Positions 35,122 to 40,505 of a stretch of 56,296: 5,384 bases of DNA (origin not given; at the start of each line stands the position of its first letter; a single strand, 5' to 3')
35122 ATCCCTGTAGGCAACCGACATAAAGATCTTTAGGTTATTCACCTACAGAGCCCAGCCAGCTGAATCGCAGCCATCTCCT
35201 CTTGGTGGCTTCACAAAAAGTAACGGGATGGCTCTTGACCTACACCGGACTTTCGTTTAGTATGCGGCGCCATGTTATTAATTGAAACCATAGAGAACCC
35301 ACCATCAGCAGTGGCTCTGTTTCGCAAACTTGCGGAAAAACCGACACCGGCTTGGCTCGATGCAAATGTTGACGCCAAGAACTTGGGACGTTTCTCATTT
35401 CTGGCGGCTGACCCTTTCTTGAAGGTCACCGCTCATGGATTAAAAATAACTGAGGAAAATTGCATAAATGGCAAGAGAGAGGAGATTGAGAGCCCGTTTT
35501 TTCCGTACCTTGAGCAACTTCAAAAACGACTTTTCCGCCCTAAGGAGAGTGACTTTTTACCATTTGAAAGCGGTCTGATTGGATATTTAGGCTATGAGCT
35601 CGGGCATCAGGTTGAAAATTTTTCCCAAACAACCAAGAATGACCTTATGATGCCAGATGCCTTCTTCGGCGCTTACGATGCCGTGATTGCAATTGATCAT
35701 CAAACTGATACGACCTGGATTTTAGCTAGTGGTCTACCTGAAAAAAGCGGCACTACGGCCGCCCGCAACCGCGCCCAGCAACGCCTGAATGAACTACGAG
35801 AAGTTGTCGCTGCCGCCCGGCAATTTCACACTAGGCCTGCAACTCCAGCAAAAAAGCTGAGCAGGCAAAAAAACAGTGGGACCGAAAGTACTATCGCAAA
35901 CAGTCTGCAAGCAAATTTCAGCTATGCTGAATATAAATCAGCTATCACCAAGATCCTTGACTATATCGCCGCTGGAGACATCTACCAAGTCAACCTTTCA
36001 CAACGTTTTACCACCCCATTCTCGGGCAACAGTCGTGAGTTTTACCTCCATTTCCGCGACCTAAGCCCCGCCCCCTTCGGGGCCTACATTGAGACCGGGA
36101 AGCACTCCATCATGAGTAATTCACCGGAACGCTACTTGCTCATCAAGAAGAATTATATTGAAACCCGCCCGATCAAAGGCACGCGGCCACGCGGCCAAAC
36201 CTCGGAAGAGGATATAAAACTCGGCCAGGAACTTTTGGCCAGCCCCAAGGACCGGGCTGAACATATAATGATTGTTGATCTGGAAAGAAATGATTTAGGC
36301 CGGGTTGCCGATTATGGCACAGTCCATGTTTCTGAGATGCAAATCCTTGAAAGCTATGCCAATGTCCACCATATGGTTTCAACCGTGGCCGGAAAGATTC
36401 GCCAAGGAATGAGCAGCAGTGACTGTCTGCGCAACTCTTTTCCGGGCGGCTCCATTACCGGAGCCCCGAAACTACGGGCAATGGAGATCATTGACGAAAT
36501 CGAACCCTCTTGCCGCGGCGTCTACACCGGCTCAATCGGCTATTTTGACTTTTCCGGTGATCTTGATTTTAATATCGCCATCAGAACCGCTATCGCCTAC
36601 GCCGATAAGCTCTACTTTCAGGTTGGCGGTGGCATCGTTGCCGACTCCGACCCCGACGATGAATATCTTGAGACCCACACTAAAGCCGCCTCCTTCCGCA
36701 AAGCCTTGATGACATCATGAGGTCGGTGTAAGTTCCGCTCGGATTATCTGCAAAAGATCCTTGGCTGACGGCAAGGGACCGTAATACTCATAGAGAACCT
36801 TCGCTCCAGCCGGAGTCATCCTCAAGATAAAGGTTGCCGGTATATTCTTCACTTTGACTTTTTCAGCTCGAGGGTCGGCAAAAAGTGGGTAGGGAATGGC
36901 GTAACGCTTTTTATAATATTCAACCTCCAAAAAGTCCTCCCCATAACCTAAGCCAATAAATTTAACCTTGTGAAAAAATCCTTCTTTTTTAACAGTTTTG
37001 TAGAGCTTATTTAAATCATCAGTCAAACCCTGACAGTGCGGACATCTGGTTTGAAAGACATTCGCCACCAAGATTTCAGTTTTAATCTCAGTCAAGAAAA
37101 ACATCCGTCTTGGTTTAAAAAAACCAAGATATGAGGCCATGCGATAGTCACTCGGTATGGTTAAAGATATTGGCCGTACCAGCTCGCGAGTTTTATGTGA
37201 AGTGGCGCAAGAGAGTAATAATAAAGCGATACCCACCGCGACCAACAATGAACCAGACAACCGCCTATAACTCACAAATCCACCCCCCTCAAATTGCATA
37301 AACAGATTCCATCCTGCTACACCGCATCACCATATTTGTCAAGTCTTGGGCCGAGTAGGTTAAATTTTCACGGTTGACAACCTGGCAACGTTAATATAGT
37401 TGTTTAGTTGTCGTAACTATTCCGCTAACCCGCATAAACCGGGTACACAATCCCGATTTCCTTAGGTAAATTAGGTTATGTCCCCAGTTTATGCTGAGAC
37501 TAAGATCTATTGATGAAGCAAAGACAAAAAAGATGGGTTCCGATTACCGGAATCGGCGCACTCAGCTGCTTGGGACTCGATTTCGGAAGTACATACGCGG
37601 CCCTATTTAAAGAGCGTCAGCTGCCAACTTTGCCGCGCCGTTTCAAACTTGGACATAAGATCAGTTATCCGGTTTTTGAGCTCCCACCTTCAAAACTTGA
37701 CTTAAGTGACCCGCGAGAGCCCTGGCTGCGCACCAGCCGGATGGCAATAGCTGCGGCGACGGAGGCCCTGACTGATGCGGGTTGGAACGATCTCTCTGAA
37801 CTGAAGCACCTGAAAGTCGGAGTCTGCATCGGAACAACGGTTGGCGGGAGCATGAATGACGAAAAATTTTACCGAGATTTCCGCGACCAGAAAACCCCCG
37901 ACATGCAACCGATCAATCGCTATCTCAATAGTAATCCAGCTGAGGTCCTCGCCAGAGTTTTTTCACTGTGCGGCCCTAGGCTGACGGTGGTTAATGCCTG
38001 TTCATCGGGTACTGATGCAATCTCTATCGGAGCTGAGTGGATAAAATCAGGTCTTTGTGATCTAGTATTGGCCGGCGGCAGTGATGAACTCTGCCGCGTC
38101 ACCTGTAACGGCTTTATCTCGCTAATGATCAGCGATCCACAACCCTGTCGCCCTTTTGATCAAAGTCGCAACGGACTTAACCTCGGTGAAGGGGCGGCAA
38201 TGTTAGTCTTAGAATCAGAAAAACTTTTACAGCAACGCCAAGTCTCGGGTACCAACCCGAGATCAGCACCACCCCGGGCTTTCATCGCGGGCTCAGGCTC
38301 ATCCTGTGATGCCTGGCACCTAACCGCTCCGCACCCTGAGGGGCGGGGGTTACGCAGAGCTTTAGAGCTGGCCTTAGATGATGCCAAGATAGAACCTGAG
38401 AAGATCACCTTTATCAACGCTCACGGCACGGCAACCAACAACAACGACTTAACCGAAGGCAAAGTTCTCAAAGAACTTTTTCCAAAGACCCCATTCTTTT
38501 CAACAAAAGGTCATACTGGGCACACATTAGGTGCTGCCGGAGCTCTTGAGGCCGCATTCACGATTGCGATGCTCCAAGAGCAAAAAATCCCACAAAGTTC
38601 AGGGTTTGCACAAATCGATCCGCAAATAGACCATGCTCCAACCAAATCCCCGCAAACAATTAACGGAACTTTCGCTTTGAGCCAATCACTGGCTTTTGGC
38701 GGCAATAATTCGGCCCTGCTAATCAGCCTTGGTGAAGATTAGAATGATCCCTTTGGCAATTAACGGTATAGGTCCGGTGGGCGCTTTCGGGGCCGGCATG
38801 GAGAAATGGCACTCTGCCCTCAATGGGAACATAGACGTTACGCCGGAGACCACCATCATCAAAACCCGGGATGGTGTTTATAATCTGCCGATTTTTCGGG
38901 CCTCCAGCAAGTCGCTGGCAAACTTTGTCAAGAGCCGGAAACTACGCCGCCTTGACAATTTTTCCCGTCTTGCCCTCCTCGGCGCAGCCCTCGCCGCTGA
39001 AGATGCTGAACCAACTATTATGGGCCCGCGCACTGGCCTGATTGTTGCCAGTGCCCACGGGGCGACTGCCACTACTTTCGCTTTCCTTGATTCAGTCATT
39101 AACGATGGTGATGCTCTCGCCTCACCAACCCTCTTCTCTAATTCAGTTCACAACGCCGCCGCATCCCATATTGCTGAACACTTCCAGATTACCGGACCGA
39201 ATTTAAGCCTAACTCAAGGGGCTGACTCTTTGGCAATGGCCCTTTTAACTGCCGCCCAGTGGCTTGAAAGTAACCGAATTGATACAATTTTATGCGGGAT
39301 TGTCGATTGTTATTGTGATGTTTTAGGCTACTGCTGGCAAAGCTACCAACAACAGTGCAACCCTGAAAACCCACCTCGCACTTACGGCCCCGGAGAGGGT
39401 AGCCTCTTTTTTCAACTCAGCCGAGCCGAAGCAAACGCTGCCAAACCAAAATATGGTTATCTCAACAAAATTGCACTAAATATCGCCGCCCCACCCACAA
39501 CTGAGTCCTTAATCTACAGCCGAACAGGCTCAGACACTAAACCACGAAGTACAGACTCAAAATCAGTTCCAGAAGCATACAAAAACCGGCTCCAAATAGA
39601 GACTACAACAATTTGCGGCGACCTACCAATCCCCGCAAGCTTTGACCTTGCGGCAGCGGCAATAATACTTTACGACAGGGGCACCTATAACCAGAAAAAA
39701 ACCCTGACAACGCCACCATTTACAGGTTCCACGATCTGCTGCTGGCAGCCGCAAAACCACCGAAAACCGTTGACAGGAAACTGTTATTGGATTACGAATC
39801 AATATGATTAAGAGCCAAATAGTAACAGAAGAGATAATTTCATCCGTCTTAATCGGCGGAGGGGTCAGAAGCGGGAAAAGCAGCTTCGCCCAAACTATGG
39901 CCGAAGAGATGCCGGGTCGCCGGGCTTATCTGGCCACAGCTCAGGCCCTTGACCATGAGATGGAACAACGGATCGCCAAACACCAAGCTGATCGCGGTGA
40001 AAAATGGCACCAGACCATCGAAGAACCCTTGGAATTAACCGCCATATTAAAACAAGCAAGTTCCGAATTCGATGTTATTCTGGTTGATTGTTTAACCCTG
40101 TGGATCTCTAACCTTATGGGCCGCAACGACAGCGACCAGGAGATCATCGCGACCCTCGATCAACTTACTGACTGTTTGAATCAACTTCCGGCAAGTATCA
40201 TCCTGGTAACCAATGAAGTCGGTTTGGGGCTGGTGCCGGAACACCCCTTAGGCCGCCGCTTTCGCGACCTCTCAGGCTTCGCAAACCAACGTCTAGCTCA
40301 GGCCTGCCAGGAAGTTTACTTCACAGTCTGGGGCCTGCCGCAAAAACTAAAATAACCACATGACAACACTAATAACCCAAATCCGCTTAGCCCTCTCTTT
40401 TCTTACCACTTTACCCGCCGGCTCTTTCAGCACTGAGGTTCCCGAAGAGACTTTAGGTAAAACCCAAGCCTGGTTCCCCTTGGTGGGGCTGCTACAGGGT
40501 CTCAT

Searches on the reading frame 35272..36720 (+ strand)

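Call 21: search_protein_families(library=pfam, proteins=[window:35272-36720:+], max_evalue=0.0001)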
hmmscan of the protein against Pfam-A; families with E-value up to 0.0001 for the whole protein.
window:35272-36720:+ (482 aa): 2 families
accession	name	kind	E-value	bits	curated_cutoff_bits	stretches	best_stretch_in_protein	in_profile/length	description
PF00425.24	Chorismate_bind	-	8.7e-91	304.4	27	1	219-471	3-257/257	chorismate binding enzyme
PF04715.19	Anth_synt_I_N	-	5.3e-25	88.8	23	1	14-150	6-140/140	Anthranilate synthase component I, N terminal region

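Call 72: search_protein_families(library=ncbifam, proteins=[window:35272-36720:+], max_evalue=0.00001)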
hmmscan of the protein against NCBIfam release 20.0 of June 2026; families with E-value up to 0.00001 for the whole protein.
window:35272-36720:+ (482 aa): 26 families (the best 25 are shown)
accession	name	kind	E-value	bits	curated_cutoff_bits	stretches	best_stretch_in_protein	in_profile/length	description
TIGR00564.1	trpE_most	equivalog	1.1e-122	410.3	517.7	1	13-478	6-453/455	anthranilate synthase component I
TIGR01824.1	PabB-clade2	equivalog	3.3e-111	372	408.55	1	101-473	2-353/355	aminodeoxychorismate synthase, component I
NF004610.0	PRK05940.1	equivalog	1.1e-107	360.7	568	2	197-480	172-460/467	anthranilate synthase component I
NF006563.0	PRK09070.1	equivalog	2.1e-106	356.2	514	1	20-480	19-445/447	aminodeoxychorismate synthase component I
TIGR00553.1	pabB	equivalog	2.3e-106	355.7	328.4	1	102-474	1-328/329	aminodeoxychorismate synthase component I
NF010086.0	PRK13571.1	equivalog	1.6e-105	353.5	693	1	13-480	37-498/510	anthranilate synthase component I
NF012009.0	PRK15465.1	equivalog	1.3e-104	350.2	622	2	196-474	167-446/453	aminodeoxychorismate synthase component 1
TIGR01820.1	TrpE-arch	equivalog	4.3e-99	332.8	512.05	1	23-479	12-448/449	anthranilate synthase component I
NF005698.0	PRK07508.1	equivalog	1.4e-90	303.6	452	1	194-474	92-374/383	aminodeoxychorismate synthase component I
NF010089.0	PRK13574.1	equivalog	5.1e-81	272.8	527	1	216-479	155-418/421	anthranilate synthase component I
NF010087.0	PRK13572.1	equivalog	5.7e-75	252.6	580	1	14-479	12-431/435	anthranilate synthase component I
NF010079.0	PRK13564.1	equivalog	8.7e-73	245.9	471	1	80-479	127-511/521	anthranilate synthase component 1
NF004530.0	PRK05877.1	equivalog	2.3e-72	244.5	383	1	100-478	79-414/425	aminodeoxychorismate synthase component I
NF010082.0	PRK13567.1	equivalog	3.7e-65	220.4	576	1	33-475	31-463/468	anthranilate synthase component I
TIGR00565.1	trpE_proteo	equivalog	1.6e-61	208.7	494.65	1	89-480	120-494/498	anthranilate synthase component I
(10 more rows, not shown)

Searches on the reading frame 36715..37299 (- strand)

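Call 21: search_protein_families(library=pfam, proteins=[window:36715-37299:-], max_evalue=0.0001)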
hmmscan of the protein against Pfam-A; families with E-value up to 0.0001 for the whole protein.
window:36715-37299:- (194 aa): 1 family
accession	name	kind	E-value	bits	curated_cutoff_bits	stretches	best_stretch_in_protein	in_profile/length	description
PF13905.12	Thioredoxin_8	-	5.4e-05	23.9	27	1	79-160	6-89/94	Thioredoxin-like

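Call 72: search_protein_families(library=ncbifam, proteins=[window:36715-37299:-], max_evalue=0.00001)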
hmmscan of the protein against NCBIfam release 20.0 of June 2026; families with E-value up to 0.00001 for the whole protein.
window:36715-37299:- (194 aa): 0 families

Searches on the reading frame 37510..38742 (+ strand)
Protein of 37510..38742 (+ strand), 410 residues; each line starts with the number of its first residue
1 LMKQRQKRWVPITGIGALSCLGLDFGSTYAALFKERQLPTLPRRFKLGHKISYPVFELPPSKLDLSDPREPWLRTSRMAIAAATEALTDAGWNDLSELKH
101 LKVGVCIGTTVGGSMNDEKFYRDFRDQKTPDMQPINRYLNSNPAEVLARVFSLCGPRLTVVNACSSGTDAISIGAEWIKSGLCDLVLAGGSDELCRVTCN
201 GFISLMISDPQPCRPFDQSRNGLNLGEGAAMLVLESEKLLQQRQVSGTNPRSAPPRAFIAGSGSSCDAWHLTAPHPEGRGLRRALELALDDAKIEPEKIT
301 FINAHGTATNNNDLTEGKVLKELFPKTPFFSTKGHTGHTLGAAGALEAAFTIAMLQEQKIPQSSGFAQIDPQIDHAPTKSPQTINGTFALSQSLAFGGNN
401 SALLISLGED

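Call 21: search_protein_families(library=pfam, proteins=[window:37510-38742:+], max_evalue=0.0001)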
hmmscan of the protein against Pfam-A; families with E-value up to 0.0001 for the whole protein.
window:37510-38742:+ (410 aa): 3 families
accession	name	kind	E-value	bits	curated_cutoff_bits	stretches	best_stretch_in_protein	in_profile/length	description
PF00109.32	ketoacyl-synt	-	8e-30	104.7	20.8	1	74-237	88-249/252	Beta-ketoacyl synthase, N-terminal domain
PF02801.28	Ketoacyl-synt_C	-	4e-27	95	20.8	1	257-365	2-117/119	Beta-ketoacyl synthase, C-terminal domain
PF00108.29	Thiolase_N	-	3e-05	24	26.4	1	156-197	77-118/260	Thiolase, N-terminal domain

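Call 25: search_protein_families(library=ncbifam, proteins=[window:37510-38742:+], max_evalue=0.00001)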
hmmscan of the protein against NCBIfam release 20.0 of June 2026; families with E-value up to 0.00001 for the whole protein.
window:37510-38742:+ (410 aa): 20 families
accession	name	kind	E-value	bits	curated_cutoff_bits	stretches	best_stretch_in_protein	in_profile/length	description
NF006618.0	PRK09185.1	subfamily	8.9e-90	301.5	407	1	10-406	5-391/394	beta-ketoacyl-ACP synthase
TIGR03150.1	fabF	equivalog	1.9e-75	254.1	493.75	1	10-405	3-406/407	beta-ketoacyl-ACP synthase II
NF005589.0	PRK07314.1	subfamily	5.9e-72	242.7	387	1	7-405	3-409/413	beta-ketoacyl-ACP synthase II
NF004970.0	PRK06333.1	subfamily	8.4e-67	225.8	525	1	76-405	83-419/424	beta-ketoacyl-ACP synthase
NF058662.1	cispenta_AmcF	equivalog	1.7e-63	214.9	325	1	10-405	2-367/369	cispentacin biosynthesis acyltransferase subunit AmcF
NF004618.0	PRK05952.1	equivalog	7.6e-62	209.4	455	1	10-405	4-380/384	beta-ketoacyl-ACP synthase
NF006587.0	PRK09116.1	equivalog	2.2e-60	204.5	470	1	8-405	2-404/408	beta-ketoacyl-ACP synthase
NF006274.0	PRK08439.1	equivalog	3.1e-50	171.1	621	1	10-404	4-402/406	beta-ketoacyl-ACP synthase II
NF005916.1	PRK07910.1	equivalog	7.4e-49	166.8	560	1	77-404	85-414/418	KasA/KasB family beta-ketoacyl-ACP synthase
NF005490.0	PRK07103.1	equivalog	8.4e-45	153.5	445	1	10-405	6-410/414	polyketide beta-ketoacyl:acyl carrier protein synthase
NF005076.0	PRK06501.1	equivalog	1.1e-43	149.7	629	1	135-406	146-421/425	beta-ketoacyl-ACP synthase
NF006434.0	PRK08722.1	equivalog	2.9e-40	138.4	759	1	78-405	77-411/414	beta-ketoacyl-ACP synthase II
NF005935.0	PRK07967.1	equivalog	4.2e-37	127.9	630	1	12-405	6-401/406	beta-ketoacyl-ACP synthase I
NF045894.1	PKS_plus_SDR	equivalog_domain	7.6e-23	80.1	1740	1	77-376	92-386/1515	type I polyketide synthase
NF040607.1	mycolic_Pks13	equivalog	9.3e-22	76.3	2100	1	76-376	189-485/1680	polyketide synthase Pks13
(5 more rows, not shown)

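Call 53: find_encoding_contigs(protein=window:37510-38742:+, flank=10000, max_places=6)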
Protein window:37510-38742:+ (410 aa): no gene with exactly this product is on record in the collection.

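Call 54: find_encoding_contigs(protein=window:37513-38742:+, flank=10000, max_places=6)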
Protein window:37513-38742:+ (409 aa): no gene with exactly this product is on record in the collection.

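Call 56: find_related_loci(query=window:37513-38742:+, collection=metagenome_contigs, flank=10000)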
Query window:37513-38742:+ (409 aa) in metagenome_contigs; peptide patterns used: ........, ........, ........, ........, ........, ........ (x = any residue, [..] = any of these).
118 stretches matched a pattern; 1 encode a relative of the query (tblastn E <= 1e-3); 1 distinct loci.
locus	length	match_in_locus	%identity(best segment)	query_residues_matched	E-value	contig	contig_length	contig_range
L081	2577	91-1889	74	9-409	0e+0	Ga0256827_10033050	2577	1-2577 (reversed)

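Call 66: search_solved_structures(query=window:37513-38742:+, max_evalue=1e-30)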
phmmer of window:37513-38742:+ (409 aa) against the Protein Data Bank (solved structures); distinct sequences matched with E-value up to 1e-30: 54.
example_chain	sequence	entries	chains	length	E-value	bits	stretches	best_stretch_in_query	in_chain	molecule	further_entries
9s5h_B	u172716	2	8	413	8.5e-56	192.9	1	74-404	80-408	3-oxoacyl-(Acyl-carrier-protein) synthase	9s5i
2gqd_A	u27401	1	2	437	5.6e-52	180.3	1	4-404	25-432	3-oxoacyl-[acyl-carrier-protein] synthase 2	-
1j3n_A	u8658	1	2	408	2.5e-51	178.2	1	7-403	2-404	3-oxoacyl-(acyl-carrier protein) synthase II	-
6qsp_A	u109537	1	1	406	1.5e-49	172.3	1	99-405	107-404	Beta-ketoacyl synthase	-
7f28_B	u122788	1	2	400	4.6e-49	170.7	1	73-404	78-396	Putative 3-oxoacyl-[ACP] synthase FabV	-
9n50_A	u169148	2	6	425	6.8e-49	170.1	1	75-404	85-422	3-oxoacyl-[acyl-carrier-protein] synthase, mitochondrial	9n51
2c9h_A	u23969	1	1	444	7.2e-49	170.1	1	75-404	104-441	MITOCHONDRIAL BETA-KETOACYL SYNTHASE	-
2iwy_A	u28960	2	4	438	8.5e-49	169.8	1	75-404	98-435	3-OXOACYL-[ACYL-CARRIER-PROTEIN] SYNTHASE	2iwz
1ox0_A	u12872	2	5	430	1e-48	169.5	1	75-404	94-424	Beta ketoacyl-acyl carrier protein synthase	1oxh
2rjt_A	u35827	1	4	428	1.6e-48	168.9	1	75-403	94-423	Beta-ketoacyl-ACP synthase II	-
4jga_A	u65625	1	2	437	1.4e-47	165.8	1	3-404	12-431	3-oxoacyl-[acyl-carrier-protein] synthase 2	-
2alm_A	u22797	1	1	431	1.9e-47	165.4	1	75-404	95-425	3-oxoacyl-(acyl-carrier-protein) synthase II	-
3o04_A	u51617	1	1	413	1.9e-47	165.4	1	6-405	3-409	beta-keto-acyl carrier protein synthase II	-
5sxo_A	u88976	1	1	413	2.3e-47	165.1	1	6-405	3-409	3-oxoacyl-[acyl-carrier-protein] synthase 2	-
1e5m_A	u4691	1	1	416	2.6e-46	161.7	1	4-402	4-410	BETA KETOACYL ACYL CARRIER PROTEIN SYNTHASE II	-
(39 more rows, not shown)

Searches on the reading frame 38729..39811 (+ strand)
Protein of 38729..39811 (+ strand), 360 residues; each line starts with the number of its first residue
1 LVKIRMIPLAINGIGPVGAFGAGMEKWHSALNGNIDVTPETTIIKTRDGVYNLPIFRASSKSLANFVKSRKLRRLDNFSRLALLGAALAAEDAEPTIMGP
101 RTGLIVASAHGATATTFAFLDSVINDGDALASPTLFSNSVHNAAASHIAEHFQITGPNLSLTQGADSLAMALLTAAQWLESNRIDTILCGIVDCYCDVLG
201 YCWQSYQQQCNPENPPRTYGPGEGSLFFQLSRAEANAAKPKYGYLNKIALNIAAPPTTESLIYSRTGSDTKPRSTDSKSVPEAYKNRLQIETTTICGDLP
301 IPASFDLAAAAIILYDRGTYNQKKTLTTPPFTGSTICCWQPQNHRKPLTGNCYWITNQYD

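Call 21: search_protein_families(library=pfam, proteins=[window:38729-39811:+], max_evalue=0.0001)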
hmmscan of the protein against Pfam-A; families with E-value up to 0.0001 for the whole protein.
window:38729-39811:+ (360 aa): 2 families
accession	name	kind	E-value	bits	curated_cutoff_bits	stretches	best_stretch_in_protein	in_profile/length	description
PF13723.12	Ketoacyl-synt_2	-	2.8e-14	53.7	25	1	65-197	20-143/223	Beta-ketoacyl synthase, N-terminal domain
PF00109.32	ketoacyl-synt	-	6.1e-11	42.8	20.8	1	68-218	79-227/252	Beta-ketoacyl synthase, N-terminal domain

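Call 25: search_protein_families(library=ncbifam, proteins=[window:38729-39811:+], max_evalue=0.00001)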
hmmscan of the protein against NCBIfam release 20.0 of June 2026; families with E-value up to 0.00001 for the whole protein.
window:38729-39811:+ (360 aa): 5 families
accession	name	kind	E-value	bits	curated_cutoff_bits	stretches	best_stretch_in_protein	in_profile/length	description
TIGR03150.1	fabF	equivalog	1.1e-13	50.7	493.75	1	11-193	5-189/407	beta-ketoacyl-ACP synthase II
NF004970.0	PRK06333.1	subfamily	9.7e-10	37.8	525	1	11-195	8-203/424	beta-ketoacyl-ACP synthase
NF005589.0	PRK07314.1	subfamily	1.1e-09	37.5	387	1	11-192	8-191/413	beta-ketoacyl-ACP synthase II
NF006618.0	PRK09185.1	subfamily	1.3e-08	34.3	407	1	6-236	2-237/394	beta-ketoacyl-ACP synthase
NF005490.0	PRK07103.1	equivalog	6.9e-07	28.7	445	1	8-188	5-192/414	polyketide beta-ketoacyl:acyl carrier protein synthase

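Call 28: search_solved_structures(query=window:38729-39811:+, max_evalue=0.01)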
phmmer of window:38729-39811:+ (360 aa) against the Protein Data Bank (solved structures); distinct sequences matched with E-value up to 0.01: 14.
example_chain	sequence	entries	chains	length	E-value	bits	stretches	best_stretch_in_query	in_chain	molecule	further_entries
1j3n_A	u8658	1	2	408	7.1e-12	48.6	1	9-193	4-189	3-oxoacyl-(acyl-carrier protein) synthase II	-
9s5h_C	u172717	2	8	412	1.3e-08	37.8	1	27-192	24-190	3-oxoacyl-(Acyl-carrier-protein) synthase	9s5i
4ls6_A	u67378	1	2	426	5.2e-06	29.3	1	9-158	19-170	3-oxoacyl-[acyl-carrier-protein] synthase 2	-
4ls5_A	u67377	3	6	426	9.8e-06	28.4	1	9-158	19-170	3-oxoacyl-[acyl-carrier-protein] synthase 2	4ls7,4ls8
9s5h_B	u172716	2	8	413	0.00017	24.3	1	10-199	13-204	3-oxoacyl-(Acyl-carrier-protein) synthase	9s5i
7pps_A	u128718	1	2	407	0.00027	23.6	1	75-219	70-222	3-oxoacyl-[acyl-carrier-protein] synthase 1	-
8cn8_A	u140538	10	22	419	0.0018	20.9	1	10-193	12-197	3-oxoacyl-[acyl-carrier-protein] synthase 2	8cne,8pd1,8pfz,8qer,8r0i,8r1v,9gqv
8pj0_A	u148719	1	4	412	0.0021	20.7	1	11-193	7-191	3-oxoacyl-[acyl-carrier-protein] synthase 2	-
7f28_A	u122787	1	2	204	0.0041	19.8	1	71-162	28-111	Ketoacyl_synth_N domain-containing protein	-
8qm1_A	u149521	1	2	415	0.0059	19.2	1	11-191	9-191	3-oxoacyl-[acyl-carrier-protein] synthase 2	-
4b7v_A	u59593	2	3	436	0.0064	19.1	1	10-191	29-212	3-OXOACYL-[ACYL-CARRIER-PROTEIN] SYNTHASE 2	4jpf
8cou_A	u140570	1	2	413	0.0074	18.9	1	11-190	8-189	3-oxoacyl-[acyl-carrier-protein] synthase 2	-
4jb6_A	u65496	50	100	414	0.0075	18.9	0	11-190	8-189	3-oxoacyl-[acyl-carrier-protein] synthase 2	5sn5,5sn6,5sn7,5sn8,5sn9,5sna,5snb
7oc0_A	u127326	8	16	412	0.0079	18.8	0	11-190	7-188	3-oxoacyl-[acyl-carrier-protein] synthase 2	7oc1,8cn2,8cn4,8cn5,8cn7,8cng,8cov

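Call 55: find_related_loci(query=window:38729-39811:+, collection=metagenome_contigs, flank=10000)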
Query window:38729-39811:+ (360 aa) in metagenome_contigs; peptide patterns used: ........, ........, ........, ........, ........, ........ (x = any residue, [..] = any of these).
78 stretches matched a pattern, but none encodes a relative of the query by tblastn (E <= 1e-3).

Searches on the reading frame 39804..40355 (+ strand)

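Call 21: search_protein_families(library=pfam, proteins=[window:39804-40355:+], max_evalue=0.0001)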
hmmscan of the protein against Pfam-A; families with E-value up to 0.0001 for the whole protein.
window:39804-40355:+ (183 aa): 1 family
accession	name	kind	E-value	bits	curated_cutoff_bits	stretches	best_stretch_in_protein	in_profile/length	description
PF02283.22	CobU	-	9.7e-61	204.6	27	1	15-182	1-168/168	Cobinamide kinase / cobinamide phosphate guanyltransferase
